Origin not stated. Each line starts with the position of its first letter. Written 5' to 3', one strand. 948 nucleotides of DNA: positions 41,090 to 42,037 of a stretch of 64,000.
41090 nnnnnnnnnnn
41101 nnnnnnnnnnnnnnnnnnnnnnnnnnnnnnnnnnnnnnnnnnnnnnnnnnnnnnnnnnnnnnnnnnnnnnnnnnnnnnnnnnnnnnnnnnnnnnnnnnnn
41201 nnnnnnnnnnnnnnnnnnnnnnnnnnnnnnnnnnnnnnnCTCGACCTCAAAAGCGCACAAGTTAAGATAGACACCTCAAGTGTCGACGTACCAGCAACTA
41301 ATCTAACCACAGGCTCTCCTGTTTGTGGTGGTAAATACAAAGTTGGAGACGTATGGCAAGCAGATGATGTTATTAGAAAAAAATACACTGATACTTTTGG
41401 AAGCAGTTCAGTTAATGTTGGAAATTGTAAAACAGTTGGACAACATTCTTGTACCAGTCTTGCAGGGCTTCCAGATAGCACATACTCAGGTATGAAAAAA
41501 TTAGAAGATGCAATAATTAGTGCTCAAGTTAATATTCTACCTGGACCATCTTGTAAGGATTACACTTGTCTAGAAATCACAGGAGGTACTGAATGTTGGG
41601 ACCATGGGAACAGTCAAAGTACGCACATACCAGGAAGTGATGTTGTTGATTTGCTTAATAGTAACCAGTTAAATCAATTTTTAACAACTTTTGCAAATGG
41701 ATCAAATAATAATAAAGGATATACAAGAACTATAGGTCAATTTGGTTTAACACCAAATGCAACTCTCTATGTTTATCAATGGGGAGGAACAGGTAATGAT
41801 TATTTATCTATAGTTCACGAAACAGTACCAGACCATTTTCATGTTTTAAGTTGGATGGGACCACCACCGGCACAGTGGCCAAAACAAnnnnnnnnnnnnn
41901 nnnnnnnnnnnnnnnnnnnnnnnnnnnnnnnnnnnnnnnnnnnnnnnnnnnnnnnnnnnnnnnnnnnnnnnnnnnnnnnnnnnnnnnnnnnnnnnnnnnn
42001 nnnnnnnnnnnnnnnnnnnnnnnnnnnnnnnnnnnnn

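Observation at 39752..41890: Secreted fusion protein combining a serine-hydrolase nucleophile elbow, a VirB2-pilin-like TM hairpin and a Cys-rich C-terminal domain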

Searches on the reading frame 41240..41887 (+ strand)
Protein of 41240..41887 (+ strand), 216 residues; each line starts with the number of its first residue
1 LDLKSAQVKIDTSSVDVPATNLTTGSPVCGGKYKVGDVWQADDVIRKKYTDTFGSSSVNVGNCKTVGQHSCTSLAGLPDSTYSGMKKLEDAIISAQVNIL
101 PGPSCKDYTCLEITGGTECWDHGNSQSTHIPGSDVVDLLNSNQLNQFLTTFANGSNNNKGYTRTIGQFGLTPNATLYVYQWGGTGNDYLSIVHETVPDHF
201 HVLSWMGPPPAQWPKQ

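Call 20: find_homologous_proteins(query=A2, max_evalue=0.001)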
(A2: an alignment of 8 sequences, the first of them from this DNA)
Query A2 (8 sequences) (205 aa, profile of the alignment): 2 proteins with E <= 0.001 among 4450 candidates.
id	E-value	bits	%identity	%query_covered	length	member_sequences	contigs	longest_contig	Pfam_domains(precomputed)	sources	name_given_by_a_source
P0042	1.9e-39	153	32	42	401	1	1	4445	PF18895.6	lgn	-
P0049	1.2e-18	85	29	65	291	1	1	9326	-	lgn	-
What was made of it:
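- Tried and rejected: With the C-domain alignment it returned only 2 proteins (call 20).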

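Call 21: search_solved_structures(query=A2, max_evalue=10, show_alignments=3)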
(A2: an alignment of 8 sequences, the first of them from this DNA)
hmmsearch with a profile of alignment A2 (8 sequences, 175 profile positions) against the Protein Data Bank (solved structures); distinct sequences matched with E-value up to 10: 0.

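Call 49: predict_structure(alignment_id=A6)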
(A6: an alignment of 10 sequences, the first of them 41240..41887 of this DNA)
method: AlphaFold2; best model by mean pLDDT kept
length: 216 residues; sequences in the alignment: 10
mean_pLDDT: 69.0   pTM: 0.67
mean pLDDT of the five models: 69.0, 67.2, 62.0, 61.8, 59.1
residues with pLDDT >= 90: 0; 70-90: 116; 50-70: 67; < 50: 33
segments of 3 or more residues with pLDDT < 50: 1-4, 20-28, 99-101, 123-125, 156-158, 210-216
pLDDT, mean of each block of 10 residues (from residue 1): 49 53 45 76 81 73 82 81 86 70 61 75 55 77 84 56 57 78 79 84 65 39
secondary structure, 60 per line:
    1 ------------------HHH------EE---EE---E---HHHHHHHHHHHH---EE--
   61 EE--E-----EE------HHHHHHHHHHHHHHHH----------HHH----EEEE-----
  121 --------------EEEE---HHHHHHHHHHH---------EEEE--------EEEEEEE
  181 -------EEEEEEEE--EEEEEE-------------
elements in order: H42-53 H79-94 E112-115 E135-138 H142-152 E162-165 E174-180 E188-195 E198-203

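Call 59: fold_search(model_id=the predicted structure, library=pdb)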
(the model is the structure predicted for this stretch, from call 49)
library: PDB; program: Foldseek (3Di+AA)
matches with E <= 10: 104; with E <= 0.001: 0
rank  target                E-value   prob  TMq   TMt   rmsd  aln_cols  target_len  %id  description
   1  3ts3_B                1.9e+00  0.08  0.13  0.13   7.3        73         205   11  Crystal structure of the projection domain of the turkey astrovirus capsid protein at 1.5 angstrom resolution (released 2011-09-28)
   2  3ts3_A                2.0e+00  0.08  0.13  0.14   7.7        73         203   11  Crystal structure of the projection domain of the turkey astrovirus capsid protein at 1.5 angstrom resolution (released 2011-09-28)
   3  2v9i_A                2.0e+00  0.03  0.15  0.13   7.4        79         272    9  L-RHAMNULOSE-1-PHOSPHATE ALDOLASE FROM ESCHERICHIA COLI (MUTANT E192A- K248W-L274stop) (released 2008-01-15)
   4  3lgo                  2.3e+00  0.06  0.16  0.22   8.3        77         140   12  Structure of Gse1p, member of the GSE/EGO complex (released 2010-08-04)
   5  2v2b                  2.6e+00  0.03  0.15  0.13   7.4        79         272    9  L-RHAMNULOSE-1-PHOSPHATE ALDOLASE FROM ESCHERICHIA COLI (MUTANT E117S- E192A-K248G-R253A-E254A) (released 2008-01-08)
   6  9iuz_A                3.0e+00  0.01  0.13  0.07  15.2       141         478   11  Constitutively active mutant(Y276H) of Arabidopsis phytochrome B(phyB) in complex with phytochrome-interacting factor  (released 2024-10-02)
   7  9ccv_B                3.2e+00  0.04  0.14  0.20   6.5        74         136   12  Crystal structure of human respiratory syncytial virus NS1 bound to human MED25 ACID (released 2025-04-09)
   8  9van_A                3.2e+00  0.04  0.16  0.04   8.5        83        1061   17  Cryo-EM structure of human full length KICSTOR complex (state 2) (released 2025-11-12)
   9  2asi_A                3.2e+00  0.03  0.11  0.08  12.1        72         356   10  ASPARTIC PROTEINASE (released 1996-08-01)
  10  1uh7                  3.2e+00  0.01  0.09  0.07  15.4       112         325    8  Crystal structure of rhizopuspepsin at pH 4.6 (released 2004-06-26)
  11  4a8j_E                3.4e+00  0.01  0.14  0.13  20.9       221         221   11  Crystal Structure of the Elongator subcomplex Elp456 (released 2012-02-22)
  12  2zjk_B                3.4e+00  0.01  0.08  0.05  17.2       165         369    8  Crystal structure of the human BACE1 catalytic domain in complex with 4-(4-fluoro-benzyl)-piperazine-2-carboxylic acid (released 2009-01-20)
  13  5llw_B                3.6e+00  0.01  0.13  0.05  15.7       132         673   11  Bacteriophytochrome activated diguanylyl cyclase from Idiomarina species A28L (released 2017-03-15)
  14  2l6u_MODEL_1_A        3.8e+00  0.06  0.17  0.21   5.7        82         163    8  Solution NMR Structure of Med25(391-543) Comprising the Activator-Interacting Domain (ACID) of Human Mediator  (released 2011-01-12)
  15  2mu4_MODEL_1_A        3.8e+00  0.05  0.17  0.28   8.6        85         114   13  Structure of F. tularensis Virulence Determinant (released 2015-06-10)
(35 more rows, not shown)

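Call 62: find_related_loci(query=A2, collection=genome_contigs, flank=8000)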
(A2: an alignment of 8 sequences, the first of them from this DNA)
Query A2 (205 aa) in genome_contigs; peptide patterns used: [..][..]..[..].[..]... (x = any residue, [..] = any of these).
73 stretches matched a pattern; 64 encode a relative of the query (tblastn E <= 1e-3); 63 distinct loci.
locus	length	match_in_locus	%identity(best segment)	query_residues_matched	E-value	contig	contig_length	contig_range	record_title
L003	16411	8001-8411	33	18-194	1e-17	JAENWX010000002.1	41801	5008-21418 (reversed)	MAG: Candidatus Paceibacterota bacterium isolate 5_8_m_bin13 k141_661334_length_41801_cov_109.8067, whole genome shotgun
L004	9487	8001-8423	30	18-199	2e-16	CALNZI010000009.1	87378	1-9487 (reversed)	MAG: Candidatus Paceibacterota bacterium isolate LOGT_bin.0037 genome assembly, contig: contig_37414, whole genome shotg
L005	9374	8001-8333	39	23-149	3e-16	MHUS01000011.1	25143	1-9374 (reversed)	MAG: Candidatus Yonathbacteria bacterium RIFCSPHIGHO2_01_FULL_51_10 rifcsphigho2_01_scaffold_15864, whole genome shotgun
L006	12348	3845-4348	32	5-204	8e-15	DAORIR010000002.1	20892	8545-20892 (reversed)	MAG TPA_asm: Candidatus Paceibacterota bacterium isolate AMR_MDS_5572 NODE_400_length_20892_cov_5.359217, whole genome s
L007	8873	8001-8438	33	22-203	7e-15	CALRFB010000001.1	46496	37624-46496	MAG: Candidatus Nomurabacteria bacterium isolate Ike-200m-19 genome assembly, contig: Ike-200-c387, whole genome shotgun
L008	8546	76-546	32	10-204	7e-15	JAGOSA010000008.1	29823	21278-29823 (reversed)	MAG: Candidatus Paceibacterota bacterium isolate Gw_Eff_bin_298 Gw_Eff_2909_length_29823_cov_21.488483, whole genome sho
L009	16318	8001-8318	34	24-137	1e-13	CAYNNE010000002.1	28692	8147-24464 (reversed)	MAG TPA_asm: uncultured Candidatus Saccharibacteria bacterium isolate SRP178908_co2_278 genome assembly, contig: NODE_52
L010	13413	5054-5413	37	28-152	2e-13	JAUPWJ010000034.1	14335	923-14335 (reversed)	MAG: Patescibacteria group bacterium isolate erpe_2018_sw_45hr_WHONDRS-SW48-000100_B_bin.30 scaffold_634594, whole genom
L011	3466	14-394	31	32-194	2e-13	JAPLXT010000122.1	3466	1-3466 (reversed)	MAG: Candidatus Nomurabacteria bacterium isolate LacPavin_0920_WC57_MAG_35_7 LacPavin_0920_WC57_scaffold_175396, whole g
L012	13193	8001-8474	30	13-194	1e-12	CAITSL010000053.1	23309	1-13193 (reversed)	uncultured bacterium isolate AlinenSediments_bin-3871 genome assembly, contig: bin-3871:53/56, whole genome shotgun sequ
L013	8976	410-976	33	2-191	2e-12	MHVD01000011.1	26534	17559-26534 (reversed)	MAG: Candidatus Zambryskibacteria bacterium RIFCSPHIGHO2_01_FULL_43_25 rifcsphigho2_01_scaffold_3282, whole genome shotg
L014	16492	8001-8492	29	20-191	3e-12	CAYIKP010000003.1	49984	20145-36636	MAG TPA_asm: uncultured Candidatus Saccharibacteria bacterium isolate ERP119705_co23_581 genome assembly, contig: NODE_3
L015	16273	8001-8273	36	31-138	3e-12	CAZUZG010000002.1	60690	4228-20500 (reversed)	MAG TPA_asm: uncultured Candidatus Saccharibacteria bacterium isolate SRP269290_co1_795 genome assembly, contig: NODE_48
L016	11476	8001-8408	30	18-194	6e-12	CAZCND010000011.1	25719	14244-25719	MAG TPA_asm: uncultured Candidatus Saccharibacteria bacterium isolate SRP192927_co3_354 genome assembly, contig: NODE_37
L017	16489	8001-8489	30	19-191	1e-11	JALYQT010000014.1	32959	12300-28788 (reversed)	MAG: bacterium isolate MDV bin70 SD1454-56_k127_40455, whole genome shotgun sequence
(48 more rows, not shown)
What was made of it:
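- Closest known: LAS zinc peptidases: MepA. Different: The family is restricted to Patescibacteria in the scan (call 62).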

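Call 74: fold_search(model_id=the predicted structure, library=viral)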
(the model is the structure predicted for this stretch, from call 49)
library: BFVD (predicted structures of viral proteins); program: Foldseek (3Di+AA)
matches with E <= 10: 229; with E <= 0.001: 0
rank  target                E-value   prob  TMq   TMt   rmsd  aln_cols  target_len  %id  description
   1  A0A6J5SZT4            3.1e-01  0.13  0.32  0.08  21.3       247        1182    9  Glycoside hydrolase, family 19, catalytic [uncultured Caudovirales phage]
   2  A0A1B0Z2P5            5.4e-01  0.51  0.22  0.44   3.9        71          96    7  (no name in the UniProt tables at hand)
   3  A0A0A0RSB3            5.4e-01  0.35  0.22  0.48   5.6        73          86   10  Uncharacterized protein [Bacillus phage Mater]
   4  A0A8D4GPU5            5.8e-01  0.07  0.18  0.21  11.4       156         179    8  (no name in the UniProt tables at hand)
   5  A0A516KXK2            6.1e-01  0.18  0.29  0.08   9.0       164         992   10  (no name in the UniProt tables at hand)
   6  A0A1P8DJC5            6.1e-01  0.09  0.10  0.15  10.2        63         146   11  (no name in the UniProt tables at hand)
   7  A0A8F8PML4            6.5e-01  0.08  0.18  0.23  17.2       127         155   11  Transcription elongation factor S-II [Clandestinovirus]
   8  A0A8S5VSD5            7.9e-01  0.11  0.17  0.26  10.6        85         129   10  (no name in the UniProt tables at hand)
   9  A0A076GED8            7.9e-01  0.10  0.13  0.23  12.8        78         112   15  Uncharacterized protein [Pseudoalteromonas phage B8b]
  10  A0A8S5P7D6            9.6e-01  0.16  0.23  0.36   8.8       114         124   13  Lipoprotein [Siphoviridae sp. ctmYS12]
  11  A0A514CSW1            9.6e-01  0.12  0.21  0.29   4.8        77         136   12  Uncharacterized protein [Achromobacter phage Motura]
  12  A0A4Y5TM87            9.6e-01  0.10  0.14  0.17  10.0        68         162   16  (no name in the UniProt tables at hand)
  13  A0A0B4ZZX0            1.0e+00  0.12  0.16  0.14   9.0        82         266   12  (no name in the UniProt tables at hand)
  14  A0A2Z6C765            1.1e+00  0.12  0.12  0.24   7.8        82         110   12  (no name in the UniProt tables at hand)
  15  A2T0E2                1.1e+00  0.12  0.17  0.24   8.6        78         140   12  (no name in the UniProt tables at hand)
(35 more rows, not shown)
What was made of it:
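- On LAS / Hedgehog-DD-peptidase-fold zinc peptidases (M15, M74 and relatives): Foldseek found nothing in the PDB or BFVD (calls 59, 74).
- Tried and rejected: Foldseek of the C-domain model against the PDB and BFVD gave nothing (calls 59, 74).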

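Call 87: search_solved_structures(query=A7, max_evalue=10, show_alignments=4)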
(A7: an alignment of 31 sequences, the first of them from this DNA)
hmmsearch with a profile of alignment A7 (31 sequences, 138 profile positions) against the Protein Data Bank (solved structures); distinct sequences matched with E-value up to 10: 1.
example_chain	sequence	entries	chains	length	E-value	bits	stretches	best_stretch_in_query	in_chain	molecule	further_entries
4dvg_B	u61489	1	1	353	0.35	14.2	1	82-117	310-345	Diaphanous protein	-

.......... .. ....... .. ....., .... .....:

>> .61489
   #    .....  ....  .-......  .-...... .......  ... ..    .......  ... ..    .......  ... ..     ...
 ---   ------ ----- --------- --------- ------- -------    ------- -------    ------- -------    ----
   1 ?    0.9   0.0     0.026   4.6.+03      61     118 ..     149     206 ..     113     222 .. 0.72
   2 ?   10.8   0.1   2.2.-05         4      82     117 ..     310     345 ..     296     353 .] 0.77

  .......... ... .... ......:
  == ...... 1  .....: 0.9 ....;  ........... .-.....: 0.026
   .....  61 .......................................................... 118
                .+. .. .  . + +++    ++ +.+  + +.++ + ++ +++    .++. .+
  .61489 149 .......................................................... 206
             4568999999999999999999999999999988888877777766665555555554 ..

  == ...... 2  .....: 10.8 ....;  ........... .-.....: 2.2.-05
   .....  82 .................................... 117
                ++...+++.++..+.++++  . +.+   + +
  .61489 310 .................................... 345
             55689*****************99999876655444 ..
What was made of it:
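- On LAS / Hedgehog-DD-peptidase-fold zinc peptidases (M15, M74 and relatives): Profile against the PDB was negative (calls 21, 87).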

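Call 88: search_protein_families(library=pfam, alignment_id=A7, max_evalue=1)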
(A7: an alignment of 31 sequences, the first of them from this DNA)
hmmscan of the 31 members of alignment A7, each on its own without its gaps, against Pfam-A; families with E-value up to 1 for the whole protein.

A. member 1, seq(175 aa): 1 family
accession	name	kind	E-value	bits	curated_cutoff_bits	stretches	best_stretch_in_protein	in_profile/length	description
PF03347.19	TDH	-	0.16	11.9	27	1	3-35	34-66/165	Vibrio thermostable direct hemolysin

B. families by the number of members that match (of 31 scanned): 13 families
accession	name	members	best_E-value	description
PF01508.21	Paramecium_SA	1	0.027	Paramecium surface antigen domain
PF12193.13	Sulf_coat_C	1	0.029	Sulfolobus virus coat protein C terminal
PF05528.17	Acc5b_avian_CoV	1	0.062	Accessory protein 5b, avian coronavirus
PF25641.1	Head_fiber_dimeric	1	0.065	Head fiber dimeric protein-like domain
PF20130.4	DUF6520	1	0.075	Family of unknown function (DUF6520)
PF24865.1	DUF7731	1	0.085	Domain of unknown function (DUF7731)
PF06876.18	SCRL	1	0.1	Plant self-incompatibility response (SCRL) protein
PF05735.19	TSP_C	1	0.11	Thrombospondin C-terminal region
PF12327.13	FtsZ_C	1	0.11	FtsZ family, C-terminal domain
PF19212.5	CoV_NSP2_C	1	0.13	Coronavirus replicase NSP2, C-terminal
PF00913.24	Trypan_glycop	1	0.14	Trypanosome variant surface glycoprotein (A-type)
PF03347.19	TDH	1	0.16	Vibrio thermostable direct hemolysin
PF17999.7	PulA_N1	1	0.32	Pullulanase N1-terminal domain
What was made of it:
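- Tried and rejected: HMM profiles of the C-domain (8 and 31 sequences) against PDB sequences, and member scans against Pfam, gave nothing relevant (calls 21, 87, 88).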
